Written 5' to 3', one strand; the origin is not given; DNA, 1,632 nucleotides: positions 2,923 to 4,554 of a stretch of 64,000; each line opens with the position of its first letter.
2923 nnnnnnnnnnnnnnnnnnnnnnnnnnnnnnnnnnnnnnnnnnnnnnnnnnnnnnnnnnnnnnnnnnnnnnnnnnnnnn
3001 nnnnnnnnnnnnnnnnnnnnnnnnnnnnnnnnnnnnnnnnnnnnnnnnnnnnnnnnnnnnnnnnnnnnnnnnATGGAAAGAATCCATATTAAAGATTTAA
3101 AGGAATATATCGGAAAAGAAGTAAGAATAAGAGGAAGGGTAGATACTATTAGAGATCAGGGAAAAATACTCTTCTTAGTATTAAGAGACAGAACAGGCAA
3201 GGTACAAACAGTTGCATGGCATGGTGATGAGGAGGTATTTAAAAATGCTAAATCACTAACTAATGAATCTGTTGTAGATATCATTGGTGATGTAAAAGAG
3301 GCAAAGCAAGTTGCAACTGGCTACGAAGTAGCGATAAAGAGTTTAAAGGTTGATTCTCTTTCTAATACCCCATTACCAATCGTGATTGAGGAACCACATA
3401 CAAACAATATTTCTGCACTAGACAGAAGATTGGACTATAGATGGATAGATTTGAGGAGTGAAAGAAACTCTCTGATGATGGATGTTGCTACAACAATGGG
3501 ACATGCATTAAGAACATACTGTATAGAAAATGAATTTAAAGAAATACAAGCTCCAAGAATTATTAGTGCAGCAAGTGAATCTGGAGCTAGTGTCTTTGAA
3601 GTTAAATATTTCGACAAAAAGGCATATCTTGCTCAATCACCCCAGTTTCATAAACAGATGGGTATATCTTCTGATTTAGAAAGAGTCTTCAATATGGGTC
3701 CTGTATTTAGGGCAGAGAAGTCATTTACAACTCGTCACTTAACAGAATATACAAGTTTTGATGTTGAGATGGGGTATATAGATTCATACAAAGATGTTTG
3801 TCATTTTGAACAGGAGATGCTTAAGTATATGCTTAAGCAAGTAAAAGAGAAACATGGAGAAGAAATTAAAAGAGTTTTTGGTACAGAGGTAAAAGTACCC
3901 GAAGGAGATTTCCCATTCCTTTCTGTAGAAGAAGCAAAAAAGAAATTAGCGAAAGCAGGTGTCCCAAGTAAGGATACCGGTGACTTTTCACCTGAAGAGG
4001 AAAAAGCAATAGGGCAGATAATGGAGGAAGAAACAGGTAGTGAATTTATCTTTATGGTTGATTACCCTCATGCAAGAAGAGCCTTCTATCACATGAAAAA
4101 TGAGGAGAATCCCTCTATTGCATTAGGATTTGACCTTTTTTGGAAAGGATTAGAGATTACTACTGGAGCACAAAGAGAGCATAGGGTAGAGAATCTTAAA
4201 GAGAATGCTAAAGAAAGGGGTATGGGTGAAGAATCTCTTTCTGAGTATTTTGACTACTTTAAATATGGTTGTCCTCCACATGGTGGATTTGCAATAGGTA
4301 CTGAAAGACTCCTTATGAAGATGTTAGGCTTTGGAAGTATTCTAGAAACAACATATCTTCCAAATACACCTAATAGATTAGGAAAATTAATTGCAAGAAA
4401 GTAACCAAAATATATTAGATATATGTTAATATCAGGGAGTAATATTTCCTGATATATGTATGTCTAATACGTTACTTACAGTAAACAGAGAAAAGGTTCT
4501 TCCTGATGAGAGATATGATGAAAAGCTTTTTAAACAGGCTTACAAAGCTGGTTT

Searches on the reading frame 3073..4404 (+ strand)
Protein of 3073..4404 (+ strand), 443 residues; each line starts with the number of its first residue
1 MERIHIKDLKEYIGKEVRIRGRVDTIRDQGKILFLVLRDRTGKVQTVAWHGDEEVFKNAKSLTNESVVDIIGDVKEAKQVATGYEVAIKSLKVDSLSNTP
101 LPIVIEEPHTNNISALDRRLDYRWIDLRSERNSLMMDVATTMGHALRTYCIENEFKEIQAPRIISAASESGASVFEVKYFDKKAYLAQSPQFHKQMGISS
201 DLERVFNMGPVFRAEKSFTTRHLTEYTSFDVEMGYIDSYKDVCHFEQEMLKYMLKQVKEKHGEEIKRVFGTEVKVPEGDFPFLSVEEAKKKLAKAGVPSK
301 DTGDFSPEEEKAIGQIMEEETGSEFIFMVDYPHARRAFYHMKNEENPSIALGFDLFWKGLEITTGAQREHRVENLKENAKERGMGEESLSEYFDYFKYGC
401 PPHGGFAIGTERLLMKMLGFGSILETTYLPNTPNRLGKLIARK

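Call 7: search_protein_families(library=ncbifam, proteins=[window:3073-4404:+])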
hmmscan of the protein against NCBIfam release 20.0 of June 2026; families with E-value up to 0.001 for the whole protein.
window:3073-4404:+ (443 aa): 18 families
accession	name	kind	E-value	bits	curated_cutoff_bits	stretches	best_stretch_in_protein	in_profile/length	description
NF003483.0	PRK05159.1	equivalog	7.2e-141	470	353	1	2-436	4-436/438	aspartate--tRNA(Asn) ligase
TIGR00458.1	aspS_nondisc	equivalog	1.3e-117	393.4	368.4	1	7-436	4-426/428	aspartate--tRNA(Asn) ligase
NF003037.0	PRK03932.1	equivalog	4.7e-73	246.7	414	1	2-436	2-449/451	asparagine--tRNA ligase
TIGR00457.1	asnS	equivalog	2e-67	228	342.6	1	6-435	8-452/455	asparagine--tRNA ligase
NF001750.0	PRK00476.1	equivalog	3.8e-56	190.6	443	2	10-265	14-274/590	aspartate--tRNA ligase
TIGR00459.1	aspS_bact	equivalog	5.9e-47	160.3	373.85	2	3-266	4-266/586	aspartate--tRNA ligase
NF001756.1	PRK00484.1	subfamily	6.5e-33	114.1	468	1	11-431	48-484/488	lysine--tRNA ligase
NF005052.0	PRK06462.1-1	equivalog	1.6e-31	109.7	368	1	114-431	27-345/353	asparagine synthetase A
NF005054.0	PRK06462.1-4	equivalog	5.9e-29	101.1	309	1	125-434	14-313/318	asparagine synthetase A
NF009460.0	PRK12820.1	equivalog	1.4e-28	99.4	1379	2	11-238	32-276/723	bifunctional aspartyl-tRNA synthetase/aspartyl/glutamyl-tRNA amidotransferase subunit C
TIGR00499.1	lysS_bact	equivalog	2.6e-28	98.9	427.6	1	13-427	52-487/496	lysine--tRNA ligase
NF009101.0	PRK12445.1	subfamily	2.5e-19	69.2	1026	1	12-419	63-488/505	lysine--tRNA ligase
NF002821.0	PRK02983.1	equivalog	7.2e-19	67.3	742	1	11-257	656-899/1102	bifunctional lysylphosphatidylglycerol synthetase/lysine--tRNA ligase LysX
TIGR00462.1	genX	equivalog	1.1e-18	67.8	286.9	1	143-425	8-300/304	EF-P lysine aminoacylase EpmA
NF006828.0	PRK09350.1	equivalog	5.6e-14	52.1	264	1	146-427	26-318/325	elongation factor P--(R)-beta-lysine ligase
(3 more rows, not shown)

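Call 9: find_related_loci(query=window:3073-4404:+, collection=genome_contigs, flank=3000)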
Query window:3073-4404:+ (443 aa) in genome_contigs; peptide patterns used: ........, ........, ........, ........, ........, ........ (x = any residue, [..] = any of these).
38 stretches matched a pattern; 20 encode a relative of the query (tblastn E <= 1e-3); 20 distinct loci.
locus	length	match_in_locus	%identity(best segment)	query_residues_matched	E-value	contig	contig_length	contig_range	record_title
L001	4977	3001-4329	94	1-443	0e+0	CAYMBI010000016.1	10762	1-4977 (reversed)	MAG TPA_asm: uncultured Candidatus Saccharibacteria bacterium isolate SRP093185_co1_143 genome assembly, contig: NODE_44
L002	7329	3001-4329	86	1-443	0e+0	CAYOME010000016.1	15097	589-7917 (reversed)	MAG TPA_asm: uncultured Candidatus Saccharibacteria bacterium isolate SRP294416_co1_589 genome assembly, contig: NODE_82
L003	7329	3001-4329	82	1-443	0e+0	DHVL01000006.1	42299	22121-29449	MAG TPA_asm: Candidatus Dojkabacteria bacterium UBA5209 UBA5209_contig_24146, whole genome shotgun sequence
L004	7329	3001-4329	77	1-442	0e+0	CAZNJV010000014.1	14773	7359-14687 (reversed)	MAG TPA_asm: uncultured Candidatus Saccharibacteria bacterium isolate SRP263991_co3_616 genome assembly, contig: NODE_48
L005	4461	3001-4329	76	1-442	0e+0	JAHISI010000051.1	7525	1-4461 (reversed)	MAG: Patescibacteria group bacterium isolate MM_PC_MetaG.mb.168 MM_PC_MetaG.mb.168_k141_1129787, whole genome shotgun se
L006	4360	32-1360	76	1-442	0e+0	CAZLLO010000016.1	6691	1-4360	MAG TPA_asm: uncultured Candidatus Saccharibacteria bacterium isolate SRP192927_co3_300 genome assembly, contig: NODE_32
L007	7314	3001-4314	76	1-437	0e+0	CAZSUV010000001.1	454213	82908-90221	MAG TPA_asm: uncultured Candidatus Saccharibacteria bacterium isolate SRP302447_co3_161 genome assembly, contig: NODE_41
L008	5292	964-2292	75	1-442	0e+0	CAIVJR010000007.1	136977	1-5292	uncultured bacterium isolate Loclat_bin-19700 genome assembly, contig: bin-19700:07/10, whole genome shotgun sequence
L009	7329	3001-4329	77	1-443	0e+0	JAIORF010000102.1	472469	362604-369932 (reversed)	MAG: bacterium isolate SMBSF11 20072_Bin_5_contigs_1_c_000000000001, whole genome shotgun sequence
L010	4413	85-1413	75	1-442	0e+0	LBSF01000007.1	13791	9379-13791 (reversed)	MAG: candidate division WS6 bacterium GW2011_GWC2_36_7 US24_C0007, whole genome shotgun sequence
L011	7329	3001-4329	76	1-442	0e+0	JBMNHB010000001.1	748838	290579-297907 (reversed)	MAG: Candidatus Dojkabacteria bacterium isolate SBF912LR0HQ0189 contig_24471, whole genome shotgun sequence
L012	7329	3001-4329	76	1-443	0e+0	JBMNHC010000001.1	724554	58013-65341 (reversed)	MAG: Candidatus Dojkabacteria bacterium isolate SBF912LR0FQ0005 contig_58766, whole genome shotgun sequence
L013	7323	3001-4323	75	3-442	0e+0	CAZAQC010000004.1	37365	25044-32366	MAG TPA_asm: uncultured Candidatus Saccharibacteria bacterium isolate SRP294416_co1_729 genome assembly, contig: NODE_18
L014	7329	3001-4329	72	1-442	0e+0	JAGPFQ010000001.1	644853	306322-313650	Candidatus Dojkabacteria bacterium isolate Gw_SlDig_bin_189 Gw_SlDig_2_length_644853_cov_17.655297, whole genome shotgun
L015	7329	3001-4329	71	1-442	0e+0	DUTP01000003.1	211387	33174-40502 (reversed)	MAG TPA_asm: Candidatus Dojkabacteria bacterium isolate AS05jafATM_89 37780_AS05, whole genome shotgun sequence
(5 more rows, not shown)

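Call 49: find_homologous_proteins(query=window:3073-4404:+, max_evalue=1e-150)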
Query window:3073-4404:+ (443 aa): 219 proteins with E <= 1e-150 among 8000 candidates; the best 120 are listed.
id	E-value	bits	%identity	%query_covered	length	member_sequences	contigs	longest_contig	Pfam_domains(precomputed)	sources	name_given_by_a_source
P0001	4.9e-283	957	94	100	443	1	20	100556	PF01336.32,PF00152.26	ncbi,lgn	-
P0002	3.3e-275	931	90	100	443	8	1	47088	PF01336.32,PF00152.26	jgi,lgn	-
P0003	1.3e-261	886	86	100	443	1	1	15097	PF01336.32,PF00152.26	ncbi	-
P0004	4.6e-260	881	85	100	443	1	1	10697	PF01336.32,PF00152.26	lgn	-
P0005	1.9e-256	869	82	100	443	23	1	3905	PF01336.32,PF00152.26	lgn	-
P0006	3.4e-256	868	83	100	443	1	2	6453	PF01336.32,PF00152.26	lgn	-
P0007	3.9e-254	861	84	100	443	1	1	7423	PF01336.32,PF00152.26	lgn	-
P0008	1.1e-253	860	84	100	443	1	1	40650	PF01336.32,PF00152.26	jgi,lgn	jgi:nondiscriminating aspartyl-tRNA synthetase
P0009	1.3e-253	860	83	100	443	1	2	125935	PF01336.32,PF00152.26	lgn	-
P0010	1.7e-253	859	84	100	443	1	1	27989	PF01336.32,PF00152.26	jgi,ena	jgi:aspartyl-tRNA synthetase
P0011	3.0e-253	859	83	100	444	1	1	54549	PF01336.32,PF00152.26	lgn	-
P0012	2.2e-252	856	83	100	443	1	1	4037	PF01336.32,PF00152.26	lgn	-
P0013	3.8e-252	855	83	100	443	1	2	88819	PF01336.32,PF00152.26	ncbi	-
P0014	1.4e-251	853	82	100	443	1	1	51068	PF01336.32,PF00152.26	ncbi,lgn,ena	-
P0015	1.5e-251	853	82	100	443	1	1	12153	PF01336.32,PF00152.26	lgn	-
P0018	2.1e-250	849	83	100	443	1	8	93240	PF01336.32,PF00152.26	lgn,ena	-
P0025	2.9e-245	832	81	100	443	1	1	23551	PF01336.32,PF00152.26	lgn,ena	-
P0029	3.9e-241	819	79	100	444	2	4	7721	PF01336.32,PF00152.26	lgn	-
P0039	6.0e-232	788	76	100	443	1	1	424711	PF01336.32,PF00152.26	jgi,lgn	jgi:aspartyl-tRNA synthetase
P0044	6.1e-231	785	77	100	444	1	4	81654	PF01336.32,PF00152.26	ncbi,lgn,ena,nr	ncbi:aspartate--tRNA(Asn) ligase [bacterium]|nr:aspartate--tRNA(Asn) ligase [bacterium]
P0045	8.2e-231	785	76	100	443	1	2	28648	PF01336.32,PF00152.26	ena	-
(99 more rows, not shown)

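Call 50: find_encoding_contigs(protein=P0002, flank=10000, max_places=1)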
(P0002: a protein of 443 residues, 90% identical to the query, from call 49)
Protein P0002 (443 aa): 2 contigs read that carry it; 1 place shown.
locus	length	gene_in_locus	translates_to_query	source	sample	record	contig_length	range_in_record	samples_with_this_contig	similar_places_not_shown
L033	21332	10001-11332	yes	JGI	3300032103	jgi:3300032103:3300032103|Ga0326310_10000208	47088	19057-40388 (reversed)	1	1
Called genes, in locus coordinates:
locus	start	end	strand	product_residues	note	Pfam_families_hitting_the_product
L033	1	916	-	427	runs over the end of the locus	PF03952:Enolase_N, PF00113:Enolase_C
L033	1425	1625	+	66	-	-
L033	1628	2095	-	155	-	PF01741:MscL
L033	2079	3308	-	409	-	PF01943:Polysacc_synt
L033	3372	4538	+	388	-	PF02646:RmuC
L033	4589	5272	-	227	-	PF18936:DUF5684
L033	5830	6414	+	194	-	-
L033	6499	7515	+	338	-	PF00154:RecA_N, PF08423:Rad51, PF06745:ATPase, PF21096:RecA_C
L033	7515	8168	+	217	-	PF27462:RecX_N, PF02631:RecX_HTH2, PF21981:RecX_HTH3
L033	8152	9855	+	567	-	PF01368:DHH, PF02272:DHHA1, PF17768:RecJ_OB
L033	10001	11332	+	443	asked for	PF01336:tRNA_anti-codon, PF00152:tRNA-synt_2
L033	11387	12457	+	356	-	PF00768:Peptidase_S11, PF13354:Beta-lactamase2 (weak)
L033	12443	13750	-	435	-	-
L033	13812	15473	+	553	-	PF00749:tRNA-synt_1c, PF19269:Anticodon_2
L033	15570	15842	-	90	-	-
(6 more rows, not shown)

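Call 51: find_encoding_contigs(protein=P0009, flank=10000, max_places=1)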
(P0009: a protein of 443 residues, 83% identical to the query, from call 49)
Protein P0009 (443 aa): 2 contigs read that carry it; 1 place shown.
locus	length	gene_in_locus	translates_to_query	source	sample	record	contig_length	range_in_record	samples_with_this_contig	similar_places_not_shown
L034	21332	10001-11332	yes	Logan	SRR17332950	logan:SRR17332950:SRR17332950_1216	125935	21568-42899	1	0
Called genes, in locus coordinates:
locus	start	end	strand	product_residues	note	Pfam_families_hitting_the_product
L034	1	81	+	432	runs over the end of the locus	PF04055:Radical_SAM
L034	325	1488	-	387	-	PF03572:Peptidase_S41 (faint)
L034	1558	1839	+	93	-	-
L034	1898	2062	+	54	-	-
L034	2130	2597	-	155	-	PF01741:MscL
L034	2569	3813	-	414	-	PF01943:Polysacc_synt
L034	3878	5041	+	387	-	PF02646:RmuC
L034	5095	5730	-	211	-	PF18936:DUF5684 (weak)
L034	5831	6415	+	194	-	-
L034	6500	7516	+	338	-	PF00154:RecA_N, PF08423:Rad51, PF06745:ATPase, PF21096:RecA_C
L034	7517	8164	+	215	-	PF27462:RecX_N, PF02631:RecX_HTH2, PF21981:RecX_HTH3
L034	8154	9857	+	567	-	PF01368:DHH, PF02272:DHHA1, PF17768:RecJ_OB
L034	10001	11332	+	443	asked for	PF01336:tRNA_anti-codon, PF00152:tRNA-synt_2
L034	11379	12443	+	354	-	PF00768:Peptidase_S11, PF13354:Beta-lactamase2 (weak)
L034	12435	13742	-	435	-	-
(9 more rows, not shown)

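Call 52: find_encoding_contigs(protein=P0018, flank=10000, max_places=1)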
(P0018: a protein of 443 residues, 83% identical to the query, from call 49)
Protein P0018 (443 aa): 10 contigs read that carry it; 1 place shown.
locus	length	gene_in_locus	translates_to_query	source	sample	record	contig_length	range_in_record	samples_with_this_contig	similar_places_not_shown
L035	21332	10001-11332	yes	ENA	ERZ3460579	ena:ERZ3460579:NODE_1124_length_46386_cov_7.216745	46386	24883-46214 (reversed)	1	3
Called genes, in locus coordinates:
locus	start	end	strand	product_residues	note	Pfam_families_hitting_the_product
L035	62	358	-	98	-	PF00398:RrnaAD (weak)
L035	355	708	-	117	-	PF00398:RrnaAD, PF01728:FtsJ (weak), PF13649:Methyltransf_25 (weak)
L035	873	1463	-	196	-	PF01936:NYN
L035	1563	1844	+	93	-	-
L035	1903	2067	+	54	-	-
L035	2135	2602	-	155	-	PF01741:MscL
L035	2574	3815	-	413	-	PF01943:Polysacc_synt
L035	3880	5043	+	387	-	PF02646:RmuC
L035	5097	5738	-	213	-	PF18936:DUF5684 (weak)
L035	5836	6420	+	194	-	-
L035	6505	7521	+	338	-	PF00154:RecA_N, PF08423:Rad51, PF06745:ATPase, PF21096:RecA_C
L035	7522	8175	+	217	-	PF27462:RecX_N, PF02631:RecX_HTH2, PF21981:RecX_HTH3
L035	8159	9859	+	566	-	PF01368:DHH, PF02272:DHHA1, PF17768:RecJ_OB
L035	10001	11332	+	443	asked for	PF01336:tRNA_anti-codon, PF00152:tRNA-synt_2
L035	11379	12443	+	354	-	PF00768:Peptidase_S11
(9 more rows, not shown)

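Call 53: find_encoding_contigs(protein=P0011, flank=10000, max_places=1)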
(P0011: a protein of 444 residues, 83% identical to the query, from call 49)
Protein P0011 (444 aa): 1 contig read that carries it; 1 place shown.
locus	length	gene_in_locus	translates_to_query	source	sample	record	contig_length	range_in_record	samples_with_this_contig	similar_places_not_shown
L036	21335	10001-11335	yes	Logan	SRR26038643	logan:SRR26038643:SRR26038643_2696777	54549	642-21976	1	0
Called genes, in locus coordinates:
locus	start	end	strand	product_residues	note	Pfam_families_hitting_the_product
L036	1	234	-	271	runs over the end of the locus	PF13365:Trypsin_2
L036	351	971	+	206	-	PF09335:VTT_dom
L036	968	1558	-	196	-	-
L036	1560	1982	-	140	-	-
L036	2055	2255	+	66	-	-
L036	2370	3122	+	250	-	-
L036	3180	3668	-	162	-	PF01741:MscL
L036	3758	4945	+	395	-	PF02646:RmuC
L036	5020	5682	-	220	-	PF18936:DUF5684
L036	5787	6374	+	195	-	-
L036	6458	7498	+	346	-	PF00154:RecA_N, PF08423:Rad51, PF06745:ATPase (weak), PF21096:RecA_C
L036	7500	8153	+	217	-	PF27462:RecX_N, PF02631:RecX_HTH2, PF21981:RecX_HTH3 (weak)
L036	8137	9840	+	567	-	PF01368:DHH, PF02272:DHHA1, PF17768:RecJ_OB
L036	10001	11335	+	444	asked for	PF01336:tRNA_anti-codon, PF00152:tRNA-synt_2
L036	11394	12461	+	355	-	PF00768:Peptidase_S11, PF13354:Beta-lactamase2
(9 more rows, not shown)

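Call 56: find_encoding_contigs(protein=P0025, flank=10000, max_places=1)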
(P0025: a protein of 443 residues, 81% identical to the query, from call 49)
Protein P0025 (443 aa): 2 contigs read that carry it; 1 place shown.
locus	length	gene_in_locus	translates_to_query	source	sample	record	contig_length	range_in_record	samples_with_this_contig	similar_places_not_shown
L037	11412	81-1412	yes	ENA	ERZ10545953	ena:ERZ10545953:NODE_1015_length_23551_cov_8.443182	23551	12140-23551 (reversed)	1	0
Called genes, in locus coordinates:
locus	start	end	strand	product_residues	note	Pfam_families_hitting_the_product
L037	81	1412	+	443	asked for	PF01336:tRNA_anti-codon, PF00152:tRNA-synt_2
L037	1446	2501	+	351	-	PF00768:Peptidase_S11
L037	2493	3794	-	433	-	-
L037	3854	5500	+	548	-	PF00749:tRNA-synt_1c, PF19269:Anticodon_2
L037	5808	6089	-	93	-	-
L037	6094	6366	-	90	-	PF02583:Trns_repr_metal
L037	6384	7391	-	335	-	PF00403:HMA, PF13386:DsbD_2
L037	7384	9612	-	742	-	PF00403:HMA, PF08282:Hydrolase_3 (faint), PF00122:E1-E2_ATPase, PF00702:Hydrolase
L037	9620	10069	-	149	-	PF13473:Cupredoxin_1 (weak)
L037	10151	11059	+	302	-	PF00005:ABC_tran, PF13304:AAA_21, PF13732:DrrA1-3_C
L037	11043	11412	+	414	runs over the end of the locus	PF12679:ABC2_membrane_2, PF12698:ABC2_membrane_3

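Call 57: find_encoding_contigs(protein=P0029, flank=10000, max_places=1)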
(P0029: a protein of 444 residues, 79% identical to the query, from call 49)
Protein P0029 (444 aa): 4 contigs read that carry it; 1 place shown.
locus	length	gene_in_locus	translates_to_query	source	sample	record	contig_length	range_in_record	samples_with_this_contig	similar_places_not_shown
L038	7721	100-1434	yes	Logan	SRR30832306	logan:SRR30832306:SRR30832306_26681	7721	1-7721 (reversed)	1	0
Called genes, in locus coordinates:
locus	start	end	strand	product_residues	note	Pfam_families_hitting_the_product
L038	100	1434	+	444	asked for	PF01336:tRNA_anti-codon, PF00152:tRNA-synt_2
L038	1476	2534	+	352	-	PF00768:Peptidase_S11, PF13354:Beta-lactamase2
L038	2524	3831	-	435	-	-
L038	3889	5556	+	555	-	PF00749:tRNA-synt_1c, PF19269:Anticodon_2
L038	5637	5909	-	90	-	-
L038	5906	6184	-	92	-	PF02583:Trns_repr_metal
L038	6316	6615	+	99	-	PF04024:PspC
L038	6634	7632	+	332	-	PF18917:LiaI-LiaF-like_TM1 (weak), PF22570:LiaF-TM (weak), PF09922:LiaF-like_C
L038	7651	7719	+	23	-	?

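Call 58: find_encoding_contigs(protein=P0044, flank=10000, max_places=1)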
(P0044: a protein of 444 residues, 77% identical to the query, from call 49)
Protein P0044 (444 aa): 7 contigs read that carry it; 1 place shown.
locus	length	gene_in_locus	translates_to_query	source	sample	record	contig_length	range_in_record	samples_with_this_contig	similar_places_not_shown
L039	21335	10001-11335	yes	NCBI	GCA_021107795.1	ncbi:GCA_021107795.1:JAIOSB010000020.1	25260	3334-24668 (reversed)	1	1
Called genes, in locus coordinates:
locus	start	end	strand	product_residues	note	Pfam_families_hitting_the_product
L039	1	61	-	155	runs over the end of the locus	PF01741:MscL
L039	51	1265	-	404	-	-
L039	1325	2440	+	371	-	PF02646:RmuC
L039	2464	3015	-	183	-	-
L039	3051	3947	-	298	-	PF00892:EamA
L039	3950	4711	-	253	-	PF13673:Acetyltransf_10 (weak), PF14268:YoaP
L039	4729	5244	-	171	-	-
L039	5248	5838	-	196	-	PF18936:DUF5684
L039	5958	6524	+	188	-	-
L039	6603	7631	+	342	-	PF00154:RecA_N, PF06745:ATPase (weak), PF08423:Rad51, PF01637:ATPase_2 (faint), PF21096:RecA_C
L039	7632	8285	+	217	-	PF27462:RecX_N, PF02631:RecX_HTH2, PF21981:RecX_HTH3 (weak)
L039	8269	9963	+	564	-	PF01368:DHH, PF02272:DHHA1, PF17768:RecJ_OB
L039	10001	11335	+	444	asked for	PF01336:tRNA_anti-codon, PF00152:tRNA-synt_2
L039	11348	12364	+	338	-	PF00768:Peptidase_S11, PF13354:Beta-lactamase2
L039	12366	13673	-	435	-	-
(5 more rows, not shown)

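Call 84: find_encoding_contigs(protein=P0039, flank=10000, max_places=1)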
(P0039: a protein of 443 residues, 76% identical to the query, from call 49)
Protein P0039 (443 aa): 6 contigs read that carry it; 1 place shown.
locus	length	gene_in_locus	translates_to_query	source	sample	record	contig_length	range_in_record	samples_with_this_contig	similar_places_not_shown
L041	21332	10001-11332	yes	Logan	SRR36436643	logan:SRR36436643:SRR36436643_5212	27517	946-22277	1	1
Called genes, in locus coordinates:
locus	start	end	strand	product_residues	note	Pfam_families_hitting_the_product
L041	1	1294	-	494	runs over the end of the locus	PF03816:LytR_cpsA_psr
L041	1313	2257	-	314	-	PF02618:YceG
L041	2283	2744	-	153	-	PF03652:RuvX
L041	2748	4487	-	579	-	PF01411:tRNA-synt_2c, PF07973:tRNA_SAD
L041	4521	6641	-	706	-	-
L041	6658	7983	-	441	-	PF01547:SBP_bac_1, PF13416:SBP_bac_8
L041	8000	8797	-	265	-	PF04203:Sortase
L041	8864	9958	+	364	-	PF00226:DnaJ, PF01556:DnaJ_C, PF00684:DnaJ_CXXCXGXG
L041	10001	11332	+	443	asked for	PF01336:tRNA_anti-codon, PF00152:tRNA-synt_2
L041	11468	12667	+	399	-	PF08529:NusA_N, PF13184:KH_NusA_1st, PF26594:KH_NusA_2nd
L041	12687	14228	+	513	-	PF00009:GTP_EFTU, PF01926:MMR_HSR1, PF02421:FeoB_N (faint), PF11987:IF-2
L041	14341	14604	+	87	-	PF00312:Ribosomal_S15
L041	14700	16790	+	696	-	PF01138:RNase_PH, PF03726:PNPase (weak), PF01138:RNase_PH, PF00013:KH_1, PF00575:S1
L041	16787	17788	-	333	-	PF17125:Methyltr_RsmF_N, PF01189:Methyltr_RsmB-F, PF13847:Methyltransf_31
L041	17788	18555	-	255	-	PF04452:Methyltrans_RNA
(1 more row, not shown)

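Call 85: find_encoding_contigs(protein=P0045, flank=10000, max_places=1)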
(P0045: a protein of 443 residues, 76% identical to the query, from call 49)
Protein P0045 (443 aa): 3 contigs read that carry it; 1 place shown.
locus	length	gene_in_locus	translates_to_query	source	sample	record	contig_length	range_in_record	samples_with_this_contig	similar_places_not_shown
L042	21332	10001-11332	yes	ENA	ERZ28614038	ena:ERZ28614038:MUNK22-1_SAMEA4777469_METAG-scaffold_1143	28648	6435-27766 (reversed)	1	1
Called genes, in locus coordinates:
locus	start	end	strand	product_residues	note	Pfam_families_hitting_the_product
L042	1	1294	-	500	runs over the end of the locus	PF03816:LytR_cpsA_psr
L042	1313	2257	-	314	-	PF02618:YceG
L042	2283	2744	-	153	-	PF03652:RuvX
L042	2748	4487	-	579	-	PF01411:tRNA-synt_2c, PF07973:tRNA_SAD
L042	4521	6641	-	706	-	PF17957:Big_7 (weak)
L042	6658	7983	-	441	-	PF01547:SBP_bac_1, PF13416:SBP_bac_8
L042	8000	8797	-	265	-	PF04203:Sortase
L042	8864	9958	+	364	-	PF00226:DnaJ, PF01556:DnaJ_C, PF00684:DnaJ_CXXCXGXG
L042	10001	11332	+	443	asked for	PF01336:tRNA_anti-codon, PF00152:tRNA-synt_2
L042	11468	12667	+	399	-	PF08529:NusA_N, PF13184:KH_NusA_1st, PF26594:KH_NusA_2nd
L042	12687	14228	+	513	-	PF00009:GTP_EFTU, PF01926:MMR_HSR1, PF11987:IF-2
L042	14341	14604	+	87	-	PF00312:Ribosomal_S15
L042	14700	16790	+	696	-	PF01138:RNase_PH, PF03726:PNPase (weak), PF01138:RNase_PH, PF00013:KH_1, PF00575:S1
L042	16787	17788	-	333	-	PF17125:Methyltr_RsmF_N, PF01189:Methyltr_RsmB-F, PF13847:Methyltransf_31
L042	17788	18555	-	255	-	PF04452:Methyltrans_RNA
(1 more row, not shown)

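Call 93: find_encoding_contigs(protein=P0015, flank=10000, max_places=2)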
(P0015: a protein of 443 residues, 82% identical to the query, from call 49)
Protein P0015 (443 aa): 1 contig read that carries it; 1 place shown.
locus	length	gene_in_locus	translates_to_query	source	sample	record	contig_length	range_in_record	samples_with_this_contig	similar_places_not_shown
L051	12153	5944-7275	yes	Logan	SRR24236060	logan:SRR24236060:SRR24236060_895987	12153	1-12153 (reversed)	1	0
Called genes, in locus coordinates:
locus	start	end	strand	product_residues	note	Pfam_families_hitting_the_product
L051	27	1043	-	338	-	PF08903:DUF1846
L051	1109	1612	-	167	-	PF18936:DUF5684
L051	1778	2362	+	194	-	-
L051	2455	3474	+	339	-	PF00154:RecA_N, PF06745:ATPase (weak), PF08423:Rad51, PF01637:ATPase_2 (weak), PF21096:RecA_C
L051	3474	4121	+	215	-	PF27462:RecX_N, PF21982:RecX_HTH1 (faint), PF02631:RecX_HTH2, PF21981:RecX_HTH3 (weak)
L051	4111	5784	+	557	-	PF01368:DHH, PF02272:DHHA1, PF17768:RecJ_OB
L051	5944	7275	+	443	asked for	PF01336:tRNA_anti-codon, PF00152:tRNA-synt_2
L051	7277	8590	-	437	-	-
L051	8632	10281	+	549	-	PF00749:tRNA-synt_1c, PF19269:Anticodon_2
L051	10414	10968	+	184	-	-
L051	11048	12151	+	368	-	?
